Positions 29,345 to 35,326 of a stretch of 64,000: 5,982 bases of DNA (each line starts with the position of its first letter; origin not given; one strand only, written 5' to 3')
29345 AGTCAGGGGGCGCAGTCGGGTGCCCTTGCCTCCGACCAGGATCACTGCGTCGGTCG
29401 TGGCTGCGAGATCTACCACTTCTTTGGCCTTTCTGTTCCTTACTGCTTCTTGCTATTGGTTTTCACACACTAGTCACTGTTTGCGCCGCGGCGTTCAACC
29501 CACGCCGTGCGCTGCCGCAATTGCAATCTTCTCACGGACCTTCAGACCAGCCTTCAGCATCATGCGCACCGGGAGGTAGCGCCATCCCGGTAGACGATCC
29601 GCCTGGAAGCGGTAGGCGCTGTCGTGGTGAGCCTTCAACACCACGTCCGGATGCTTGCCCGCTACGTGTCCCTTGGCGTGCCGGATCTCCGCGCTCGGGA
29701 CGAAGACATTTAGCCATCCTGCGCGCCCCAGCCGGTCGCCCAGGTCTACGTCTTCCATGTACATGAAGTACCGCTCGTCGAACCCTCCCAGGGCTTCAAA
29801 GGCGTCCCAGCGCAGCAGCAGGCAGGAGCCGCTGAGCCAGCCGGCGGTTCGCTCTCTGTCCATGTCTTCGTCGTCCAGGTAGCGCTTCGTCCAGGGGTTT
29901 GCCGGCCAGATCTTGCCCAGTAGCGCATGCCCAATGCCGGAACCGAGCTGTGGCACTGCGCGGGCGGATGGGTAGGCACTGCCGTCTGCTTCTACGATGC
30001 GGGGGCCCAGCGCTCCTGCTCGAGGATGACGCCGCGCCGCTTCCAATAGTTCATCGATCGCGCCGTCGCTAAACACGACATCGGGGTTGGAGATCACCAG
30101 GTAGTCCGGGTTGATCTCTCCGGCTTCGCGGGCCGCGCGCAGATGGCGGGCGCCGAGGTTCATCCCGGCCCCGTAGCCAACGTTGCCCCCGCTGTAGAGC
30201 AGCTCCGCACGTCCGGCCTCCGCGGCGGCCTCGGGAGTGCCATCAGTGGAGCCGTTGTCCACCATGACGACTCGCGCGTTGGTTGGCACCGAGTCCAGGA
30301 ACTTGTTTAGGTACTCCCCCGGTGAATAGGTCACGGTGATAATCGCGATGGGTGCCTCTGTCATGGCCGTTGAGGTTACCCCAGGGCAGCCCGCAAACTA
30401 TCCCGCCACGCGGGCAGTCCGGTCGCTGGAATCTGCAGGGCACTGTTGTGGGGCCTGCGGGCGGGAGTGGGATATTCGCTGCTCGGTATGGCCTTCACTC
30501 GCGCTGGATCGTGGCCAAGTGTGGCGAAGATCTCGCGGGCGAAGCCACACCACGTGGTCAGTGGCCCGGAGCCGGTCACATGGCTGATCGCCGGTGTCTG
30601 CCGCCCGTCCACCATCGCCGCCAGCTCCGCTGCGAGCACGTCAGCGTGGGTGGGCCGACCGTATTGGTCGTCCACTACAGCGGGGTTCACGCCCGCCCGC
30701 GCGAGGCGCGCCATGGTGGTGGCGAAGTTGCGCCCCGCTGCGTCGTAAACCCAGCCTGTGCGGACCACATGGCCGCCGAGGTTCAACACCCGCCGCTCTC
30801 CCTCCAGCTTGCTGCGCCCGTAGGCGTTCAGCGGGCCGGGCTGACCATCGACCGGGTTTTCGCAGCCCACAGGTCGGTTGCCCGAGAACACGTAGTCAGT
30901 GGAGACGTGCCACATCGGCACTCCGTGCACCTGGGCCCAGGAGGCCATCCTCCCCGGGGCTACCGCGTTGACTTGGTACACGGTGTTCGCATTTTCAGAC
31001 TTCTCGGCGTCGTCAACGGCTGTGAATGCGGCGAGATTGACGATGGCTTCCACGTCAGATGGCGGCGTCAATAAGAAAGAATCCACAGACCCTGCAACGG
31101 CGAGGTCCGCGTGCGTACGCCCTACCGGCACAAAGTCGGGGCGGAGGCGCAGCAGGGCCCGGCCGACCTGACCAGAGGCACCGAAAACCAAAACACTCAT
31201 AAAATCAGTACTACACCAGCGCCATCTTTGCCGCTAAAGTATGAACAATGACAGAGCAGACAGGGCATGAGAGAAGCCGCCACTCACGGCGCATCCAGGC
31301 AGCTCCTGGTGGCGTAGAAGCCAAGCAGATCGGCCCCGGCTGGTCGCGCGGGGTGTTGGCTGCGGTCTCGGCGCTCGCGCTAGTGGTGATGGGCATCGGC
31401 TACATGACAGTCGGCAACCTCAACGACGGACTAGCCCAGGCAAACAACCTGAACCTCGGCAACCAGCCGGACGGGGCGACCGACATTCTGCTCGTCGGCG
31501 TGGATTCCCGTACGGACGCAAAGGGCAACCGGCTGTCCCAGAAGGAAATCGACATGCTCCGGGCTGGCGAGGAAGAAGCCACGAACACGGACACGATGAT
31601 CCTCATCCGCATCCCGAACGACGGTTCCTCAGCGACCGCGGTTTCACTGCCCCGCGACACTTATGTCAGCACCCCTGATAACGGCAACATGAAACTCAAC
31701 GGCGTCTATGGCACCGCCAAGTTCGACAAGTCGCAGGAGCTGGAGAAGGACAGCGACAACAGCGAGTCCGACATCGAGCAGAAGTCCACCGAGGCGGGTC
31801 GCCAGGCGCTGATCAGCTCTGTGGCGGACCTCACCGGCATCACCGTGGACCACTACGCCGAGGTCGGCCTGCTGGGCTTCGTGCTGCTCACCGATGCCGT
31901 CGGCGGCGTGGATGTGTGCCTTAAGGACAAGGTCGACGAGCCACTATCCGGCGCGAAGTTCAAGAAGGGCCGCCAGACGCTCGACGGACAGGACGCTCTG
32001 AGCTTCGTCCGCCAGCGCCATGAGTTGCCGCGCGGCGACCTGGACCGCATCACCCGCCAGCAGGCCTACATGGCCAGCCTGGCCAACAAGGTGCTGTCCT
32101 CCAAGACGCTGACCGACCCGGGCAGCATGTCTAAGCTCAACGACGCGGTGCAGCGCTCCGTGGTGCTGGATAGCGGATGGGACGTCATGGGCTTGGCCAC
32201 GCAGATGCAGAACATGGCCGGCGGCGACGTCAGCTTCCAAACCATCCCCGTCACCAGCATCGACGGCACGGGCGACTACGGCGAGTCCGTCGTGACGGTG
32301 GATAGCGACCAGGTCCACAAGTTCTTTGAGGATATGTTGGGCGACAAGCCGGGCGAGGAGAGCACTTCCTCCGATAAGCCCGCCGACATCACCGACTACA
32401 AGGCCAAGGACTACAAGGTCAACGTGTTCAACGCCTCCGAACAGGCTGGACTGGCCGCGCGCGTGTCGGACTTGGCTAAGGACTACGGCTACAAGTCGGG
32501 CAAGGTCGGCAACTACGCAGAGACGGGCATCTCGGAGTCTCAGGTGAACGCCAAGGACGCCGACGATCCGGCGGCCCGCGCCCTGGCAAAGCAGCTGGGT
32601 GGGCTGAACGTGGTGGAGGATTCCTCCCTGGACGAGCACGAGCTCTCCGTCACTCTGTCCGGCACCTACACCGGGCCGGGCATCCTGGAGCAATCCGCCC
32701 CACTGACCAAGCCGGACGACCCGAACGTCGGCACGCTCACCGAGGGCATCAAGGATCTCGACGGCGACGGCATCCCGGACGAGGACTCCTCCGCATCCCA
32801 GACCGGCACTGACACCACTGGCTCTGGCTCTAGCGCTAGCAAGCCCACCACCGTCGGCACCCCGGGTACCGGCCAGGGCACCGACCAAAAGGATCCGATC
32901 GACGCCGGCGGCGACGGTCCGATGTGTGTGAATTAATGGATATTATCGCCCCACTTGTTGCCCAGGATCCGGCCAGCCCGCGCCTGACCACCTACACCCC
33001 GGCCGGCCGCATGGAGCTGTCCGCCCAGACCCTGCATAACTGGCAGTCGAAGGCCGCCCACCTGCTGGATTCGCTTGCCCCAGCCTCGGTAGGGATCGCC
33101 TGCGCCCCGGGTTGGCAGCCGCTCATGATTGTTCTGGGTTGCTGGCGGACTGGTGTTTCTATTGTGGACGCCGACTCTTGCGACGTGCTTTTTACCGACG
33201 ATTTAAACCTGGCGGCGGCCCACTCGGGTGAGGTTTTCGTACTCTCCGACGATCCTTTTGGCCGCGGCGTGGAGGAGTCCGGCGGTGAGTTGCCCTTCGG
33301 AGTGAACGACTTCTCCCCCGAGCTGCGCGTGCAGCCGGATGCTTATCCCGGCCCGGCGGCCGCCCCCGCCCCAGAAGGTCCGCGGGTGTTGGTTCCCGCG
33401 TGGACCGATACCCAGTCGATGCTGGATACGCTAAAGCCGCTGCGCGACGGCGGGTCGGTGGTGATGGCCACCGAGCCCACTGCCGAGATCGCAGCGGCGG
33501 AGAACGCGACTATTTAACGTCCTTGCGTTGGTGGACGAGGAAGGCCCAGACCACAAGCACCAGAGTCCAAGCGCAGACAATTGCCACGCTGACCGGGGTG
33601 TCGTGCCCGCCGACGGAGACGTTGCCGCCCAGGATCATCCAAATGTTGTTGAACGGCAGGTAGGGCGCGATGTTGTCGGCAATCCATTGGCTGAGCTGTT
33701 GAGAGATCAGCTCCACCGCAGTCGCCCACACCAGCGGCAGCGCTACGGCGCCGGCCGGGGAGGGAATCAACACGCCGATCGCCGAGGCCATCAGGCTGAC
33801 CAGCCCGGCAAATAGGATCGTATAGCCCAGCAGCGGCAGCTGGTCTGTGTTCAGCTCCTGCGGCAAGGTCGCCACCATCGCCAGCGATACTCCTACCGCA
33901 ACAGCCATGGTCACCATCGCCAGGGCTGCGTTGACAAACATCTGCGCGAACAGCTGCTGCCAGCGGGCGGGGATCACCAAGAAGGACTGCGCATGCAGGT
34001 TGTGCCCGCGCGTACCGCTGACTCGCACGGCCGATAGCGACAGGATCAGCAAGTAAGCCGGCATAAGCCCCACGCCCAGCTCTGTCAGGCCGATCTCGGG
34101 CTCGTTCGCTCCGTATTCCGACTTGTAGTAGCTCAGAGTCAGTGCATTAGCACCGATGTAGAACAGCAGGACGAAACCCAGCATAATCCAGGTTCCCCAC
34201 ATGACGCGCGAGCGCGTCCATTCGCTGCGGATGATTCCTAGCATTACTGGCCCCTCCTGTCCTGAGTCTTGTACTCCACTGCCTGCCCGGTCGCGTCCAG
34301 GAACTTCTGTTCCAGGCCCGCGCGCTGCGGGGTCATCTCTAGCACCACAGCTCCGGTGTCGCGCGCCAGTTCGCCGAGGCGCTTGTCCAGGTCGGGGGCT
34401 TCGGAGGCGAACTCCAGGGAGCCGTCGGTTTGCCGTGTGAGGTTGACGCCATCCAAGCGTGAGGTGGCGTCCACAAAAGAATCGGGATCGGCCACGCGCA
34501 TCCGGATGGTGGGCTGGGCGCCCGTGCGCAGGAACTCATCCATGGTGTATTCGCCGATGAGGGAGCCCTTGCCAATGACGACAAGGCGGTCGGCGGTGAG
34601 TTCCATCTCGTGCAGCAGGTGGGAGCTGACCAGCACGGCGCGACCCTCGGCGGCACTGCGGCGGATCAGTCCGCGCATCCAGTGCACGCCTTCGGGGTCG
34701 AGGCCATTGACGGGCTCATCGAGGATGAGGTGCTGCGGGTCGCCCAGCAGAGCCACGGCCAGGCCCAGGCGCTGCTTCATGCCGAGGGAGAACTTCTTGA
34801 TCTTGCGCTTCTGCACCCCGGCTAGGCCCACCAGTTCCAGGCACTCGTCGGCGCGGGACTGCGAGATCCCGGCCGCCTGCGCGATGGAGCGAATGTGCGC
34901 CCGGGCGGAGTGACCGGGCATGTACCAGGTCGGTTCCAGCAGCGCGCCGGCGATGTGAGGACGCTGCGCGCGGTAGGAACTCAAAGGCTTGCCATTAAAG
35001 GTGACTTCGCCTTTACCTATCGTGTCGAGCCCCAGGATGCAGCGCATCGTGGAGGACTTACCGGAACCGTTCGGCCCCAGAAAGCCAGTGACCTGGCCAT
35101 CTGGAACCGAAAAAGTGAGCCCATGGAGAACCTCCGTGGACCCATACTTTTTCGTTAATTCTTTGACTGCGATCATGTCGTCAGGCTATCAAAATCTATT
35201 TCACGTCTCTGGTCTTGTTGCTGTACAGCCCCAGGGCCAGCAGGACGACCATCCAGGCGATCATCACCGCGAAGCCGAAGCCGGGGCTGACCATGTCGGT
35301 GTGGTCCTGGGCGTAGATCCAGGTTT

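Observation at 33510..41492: Accessory block inserted into conserved synteny: TCS + selfish HNH + duplicated ABC-2 exporter pairs + SDR + low-GC orphan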

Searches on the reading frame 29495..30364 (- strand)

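Call 4: search_protein_families(library=pfam, proteins=[window:29495-30364:-])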
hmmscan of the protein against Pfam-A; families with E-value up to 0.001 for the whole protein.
window:29495-30364:- (289 aa): 3 families
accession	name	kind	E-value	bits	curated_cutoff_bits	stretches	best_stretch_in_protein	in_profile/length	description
PF00535.33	Glycos_transf_2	-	3.7e-14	53.4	23.3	1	8-129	2-122/168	Glycosyl transferase family 2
PF13641.12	Glyco_tranf_2_3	-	2.3e-11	44.6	27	1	6-232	3-214/230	Glycosyltransferase like family 2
PF13632.12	Glyco_trans_2_3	-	2.9e-06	27.7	27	1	173-228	69-122/198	Glycosyl transferase family group 2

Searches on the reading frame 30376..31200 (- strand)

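Call 4: search_protein_families(library=pfam, proteins=[window:30376-31200:-])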
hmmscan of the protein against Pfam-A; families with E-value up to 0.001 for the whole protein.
window:30376-31200:- (274 aa): 3 families
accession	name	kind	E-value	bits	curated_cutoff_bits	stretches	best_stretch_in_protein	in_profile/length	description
PF04321.23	RmlD_sub_bind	-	7.3e-68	229.2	27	1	1-259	1-262/287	RmlD substrate binding domain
PF01370.27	Epimerase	-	3e-11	43.6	20.9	1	3-141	1-156/240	NAD dependent epimerase/dehydratase family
PF16363.11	GDP_Man_Dehyd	-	0.00012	22.1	27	0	49-138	75-164/332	GDP-mannose 4,6 dehydratase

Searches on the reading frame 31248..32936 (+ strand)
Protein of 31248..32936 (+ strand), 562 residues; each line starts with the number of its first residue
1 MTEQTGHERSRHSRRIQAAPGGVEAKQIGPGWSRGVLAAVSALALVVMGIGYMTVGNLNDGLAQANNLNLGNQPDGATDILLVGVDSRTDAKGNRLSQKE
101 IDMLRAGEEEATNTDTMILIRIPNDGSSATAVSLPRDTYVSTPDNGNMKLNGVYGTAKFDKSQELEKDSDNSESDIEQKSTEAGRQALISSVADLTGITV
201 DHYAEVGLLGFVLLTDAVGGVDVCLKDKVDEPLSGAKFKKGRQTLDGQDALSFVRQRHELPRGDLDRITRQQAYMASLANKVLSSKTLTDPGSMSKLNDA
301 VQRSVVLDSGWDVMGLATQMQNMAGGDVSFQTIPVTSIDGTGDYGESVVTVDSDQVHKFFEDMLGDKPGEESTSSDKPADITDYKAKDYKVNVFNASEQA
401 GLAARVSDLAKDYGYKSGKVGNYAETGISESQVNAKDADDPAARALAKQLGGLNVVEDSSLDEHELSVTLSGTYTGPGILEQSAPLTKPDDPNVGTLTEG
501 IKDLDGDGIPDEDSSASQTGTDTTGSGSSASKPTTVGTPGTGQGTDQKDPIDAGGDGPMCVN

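Call 4: search_protein_families(library=pfam, proteins=[window:31248-32936:+])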
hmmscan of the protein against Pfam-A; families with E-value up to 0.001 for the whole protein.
window:31248-32936:+ (562 aa): 2 families
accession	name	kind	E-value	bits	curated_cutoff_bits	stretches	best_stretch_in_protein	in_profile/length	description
PF03816.19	LytR_cpsA_psr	-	4.9e-41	140.8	24.6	1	113-283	1-149/150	LytR_cpsA_psr family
PF13399.11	LytR_C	-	4.4e-15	56.8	22.2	1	388-471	1-83/86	LytR cell envelope-related transcriptional attenuator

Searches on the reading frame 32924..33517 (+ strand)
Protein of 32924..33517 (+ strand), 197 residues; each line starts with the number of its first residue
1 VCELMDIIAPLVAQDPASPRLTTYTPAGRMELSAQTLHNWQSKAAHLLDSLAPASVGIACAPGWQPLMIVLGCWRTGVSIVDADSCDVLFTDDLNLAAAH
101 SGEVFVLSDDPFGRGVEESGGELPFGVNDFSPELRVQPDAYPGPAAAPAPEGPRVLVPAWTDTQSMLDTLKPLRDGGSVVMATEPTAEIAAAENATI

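Call 4: search_protein_families(library=pfam, proteins=[window:32924-33517:+])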
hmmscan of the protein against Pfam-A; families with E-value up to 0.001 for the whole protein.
window:32924-33517:+ (197 aa): 0 families

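Call 8: search_protein_families(library=ncbifam, proteins=[window:32924-33517:+], max_evalue=0.01)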
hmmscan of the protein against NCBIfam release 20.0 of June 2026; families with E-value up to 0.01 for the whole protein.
window:32924-33517:+ (197 aa): 1 family
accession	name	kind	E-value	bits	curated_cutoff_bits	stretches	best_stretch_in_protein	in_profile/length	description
TIGR03089.2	TIGR03089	equivalog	1.4e-43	149.4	85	1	7-196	2-230/230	TIGR03089 family protein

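Call 9: find_related_loci(query=window:32924-33517:+, collection=genome_contigs, flank=10000)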
Query window:32924-33517:+ (197 aa) in genome_contigs; peptide patterns used: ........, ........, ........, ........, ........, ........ (x = any residue, [..] = any of these).
205 stretches matched a pattern; 9 encode a relative of the query (tblastn E <= 1e-3); 9 distinct loci.
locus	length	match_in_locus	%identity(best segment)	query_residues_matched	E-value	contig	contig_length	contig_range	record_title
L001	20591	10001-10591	96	1-197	3e-126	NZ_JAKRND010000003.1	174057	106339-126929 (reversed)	Corynebacterium sp. ACRPH NODE_3_length_174057_cov_17.339613_pilon, whole genome shotgun sequence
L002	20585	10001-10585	98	3-197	3e-126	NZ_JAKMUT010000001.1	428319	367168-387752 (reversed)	Corynebacterium evansiae strain c8Ua_174 8Ua_174_A_contig_1, whole genome shotgun sequence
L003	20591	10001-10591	96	1-197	7e-126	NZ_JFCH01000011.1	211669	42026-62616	Corynebacterium jeikeium strain Cj47444 241, whole genome shotgun sequence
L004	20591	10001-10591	96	1-197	1e-125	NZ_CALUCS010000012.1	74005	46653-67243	MAG: uncultured Corynebacterium sp. isolate JPL0eifEo5_bin.8.MAG NODE_53_length_74005_cov_8.731629, whole genome shotgun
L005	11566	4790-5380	97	1-197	9e-126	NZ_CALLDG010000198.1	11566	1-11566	MAG: uncultured Corynebacterium sp. isolate SRR12395643_bin.86_CONCOCT_v1.1_MAG ERZ1673753.2920, whole genome shotgun se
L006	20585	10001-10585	98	3-197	6e-126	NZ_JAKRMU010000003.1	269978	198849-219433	Corynebacterium sp. ACRQK NODE_3_length_269978_cov_18.661139_pilon, whole genome shotgun sequence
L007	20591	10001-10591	96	1-197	3e-125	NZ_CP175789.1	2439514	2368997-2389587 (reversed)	Corynebacterium sp. YSMAA1_1_F7 chromosome, complete genome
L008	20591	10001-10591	94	1-197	4e-116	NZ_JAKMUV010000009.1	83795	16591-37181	Corynebacterium macclintockiae strain c9Ua_112 9Ua_112_A_contig_9, whole genome shotgun sequence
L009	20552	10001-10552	94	3-186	3e-105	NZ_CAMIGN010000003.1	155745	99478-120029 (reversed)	MAG: uncultured Corynebacterium sp. isolate A0Q8lTjEOH_bin.3.MAG NODE_4_length_155745_cov_9.326322, whole genome shotgun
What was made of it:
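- Tried and rejected: The single genome_contigs scan was spent on the TIGR03089 anchor and reached only the jeikeium clade (call 9).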

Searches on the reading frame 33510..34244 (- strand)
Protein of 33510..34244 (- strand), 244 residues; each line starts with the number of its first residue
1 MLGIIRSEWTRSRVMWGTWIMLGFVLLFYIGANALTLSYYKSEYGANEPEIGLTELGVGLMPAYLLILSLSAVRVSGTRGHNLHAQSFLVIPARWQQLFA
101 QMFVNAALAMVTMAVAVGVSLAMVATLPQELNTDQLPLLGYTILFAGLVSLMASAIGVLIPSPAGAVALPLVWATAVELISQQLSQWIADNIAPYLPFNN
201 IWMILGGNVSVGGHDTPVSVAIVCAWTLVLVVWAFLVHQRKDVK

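Call 3: search_protein_families(library=pfam, proteins=[window:33510-34244:-])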
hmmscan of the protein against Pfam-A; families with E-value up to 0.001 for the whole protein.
window:33510-34244:- (244 aa): 1 family
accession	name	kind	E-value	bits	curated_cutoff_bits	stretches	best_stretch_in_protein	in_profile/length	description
PF12679.13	ABC2_membrane_2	-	0.0003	20.6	27.2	0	94-243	109-283/283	ABC-2 family transporter protein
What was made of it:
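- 33510..34244 (-): ABC-2-type permease 2 (244 aa, about 5-6 TM segments). Its last 8 nt overlap the convergent TIGR03089 gene end. Pfam ABC2_membrane_2, weak (call 3).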

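Call 8: search_protein_families(library=ncbifam, proteins=[window:33510-34244:-], max_evalue=0.01)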
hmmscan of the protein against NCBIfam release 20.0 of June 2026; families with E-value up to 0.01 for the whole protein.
window:33510-34244:- (244 aa): 0 families

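Call 51: search_solved_structures(query=window:33510-34244:-, max_evalue=10)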
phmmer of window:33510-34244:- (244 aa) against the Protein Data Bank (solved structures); distinct sequences matched with E-value up to 10: 1.
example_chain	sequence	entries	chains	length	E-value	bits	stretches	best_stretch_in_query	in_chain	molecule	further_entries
1ghs_A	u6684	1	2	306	0.64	13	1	182-215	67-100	1,3-BETA-GLUCANASE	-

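Call 63: search_protein_families(library=padloc, proteins=[window:33510-34244:-], max_evalue=0.001)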
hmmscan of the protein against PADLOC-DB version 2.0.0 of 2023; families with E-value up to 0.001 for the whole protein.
window:33510-34244:- (244 aa): 0 families

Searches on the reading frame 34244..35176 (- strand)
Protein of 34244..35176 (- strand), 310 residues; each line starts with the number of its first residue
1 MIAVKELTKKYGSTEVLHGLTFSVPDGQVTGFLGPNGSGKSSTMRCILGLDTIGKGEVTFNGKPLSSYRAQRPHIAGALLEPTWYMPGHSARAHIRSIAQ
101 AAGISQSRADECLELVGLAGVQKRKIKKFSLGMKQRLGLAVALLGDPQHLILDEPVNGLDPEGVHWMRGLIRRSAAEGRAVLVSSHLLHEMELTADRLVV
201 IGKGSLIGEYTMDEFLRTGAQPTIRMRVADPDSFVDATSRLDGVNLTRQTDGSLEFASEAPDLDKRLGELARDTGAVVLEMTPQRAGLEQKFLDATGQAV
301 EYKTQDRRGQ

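Call 3: search_protein_families(library=pfam, proteins=[window:34244-35176:-])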
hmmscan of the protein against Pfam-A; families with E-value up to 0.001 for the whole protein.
window:34244-35176:- (310 aa): 2 families
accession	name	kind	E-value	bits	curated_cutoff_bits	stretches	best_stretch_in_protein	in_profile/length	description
PF00005.33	ABC_tran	-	1.5e-26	94.1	25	1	17-157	1-137/137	ABC transporter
PF13304.12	AAA_21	-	3.5e-13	50.7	27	1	122-188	231-300/304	AAA domain, putative AbiEii toxin, Type IV TA system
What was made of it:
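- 34244..35176 (-): ABC ATPase 2 (310 aa), with Walker A, signature and Walker B intact. Pfam ABC_tran 1.5e-26 (call 3).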

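Call 8: search_protein_families(library=ncbifam, proteins=[window:34244-35176:-], max_evalue=0.01)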
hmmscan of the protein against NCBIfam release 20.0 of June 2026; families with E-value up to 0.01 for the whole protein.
window:34244-35176:- (310 aa): 188 families (the best 25 are shown)
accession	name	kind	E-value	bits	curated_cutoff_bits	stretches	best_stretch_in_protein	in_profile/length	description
TIGR03740.1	galliderm_ABC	subfamily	9.2e-52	175.9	309.75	1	3-210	2-206/223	lantibiotic protection ABC transporter ATP-binding subunit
TIGR03522.1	GldA_ABC_ATP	equivalog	1e-45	156.5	402.6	1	2-295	3-300/301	gliding motility-associated ABC transporter ATP-binding subunit GldA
TIGR01188.1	drrA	subfamily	1.4e-39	136.1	312.45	1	9-296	1-301/302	daunorubicin resistance ABC transporter, ATP-binding protein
NF010060.0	PRK13537.1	equivalog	1.8e-34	119.1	521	1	2-215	16-233/314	nodulation factor ABC transporter ATP-binding protein NodI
NF010059.0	PRK13536.1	equivalog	4.2e-33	114.5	549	1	2-211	44-257/342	nodulation factor ABC transporter ATP-binding protein NodI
NF047568.1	PSM_export_PmtC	equivalog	1.3e-32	113.4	375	1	4-232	3-223/290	phenol-soluble modulin export ABC transporter ATP-binding protein PmtC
TIGR01288.1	nodI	equivalog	5.1e-31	107.8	424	1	3-212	6-219/303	nodulation factor ABC transporter ATP-binding protein NodI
TIGR03864.1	PQQ_ABC_ATP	hypoth_equivalog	7.5e-30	104.1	302.25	1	2-216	2-220/236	ABC transporter, ATP-binding subunit, PQQ-dependent alcohol dehydrogenase system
NF040873.1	AztA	equivalog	1.3e-29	103.1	220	1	11-195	2-186/191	zinc ABC transporter ATP-binding protein AztA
TIGR03410.1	urea_trans_UrtE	equivalog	4.1e-29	101.7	285.8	1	3-215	2-219/230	urea ABC transporter ATP-binding subunit UrtE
TIGR00968.1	3a0106s01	subfamily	6e-29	101.2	342.75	1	2-220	1-223/237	sulfate ABC transporter ATP-binding protein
NF033858.1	ABC2_perm_RbbA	equivalog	1.4e-28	99.3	1050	1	2-224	2-233/909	ribosome-associated ATPase/putative transporter RbbA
TIGR01166.1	cbiO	subfamily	1.1e-27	96.8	211.8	2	106-186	105-185/190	cobalt ABC transporter, ATP-binding protein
TIGR04406.1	LPS_export_lptB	equivalog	5.5e-27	94.6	240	1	2-216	2-223/239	LPS export ABC transporter ATP-binding protein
NF053840.1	MnTportMntADein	equivalog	8.3e-27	94.3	400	1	1-203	1-208/240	manganese ABC transporter ATP-binding protein MntA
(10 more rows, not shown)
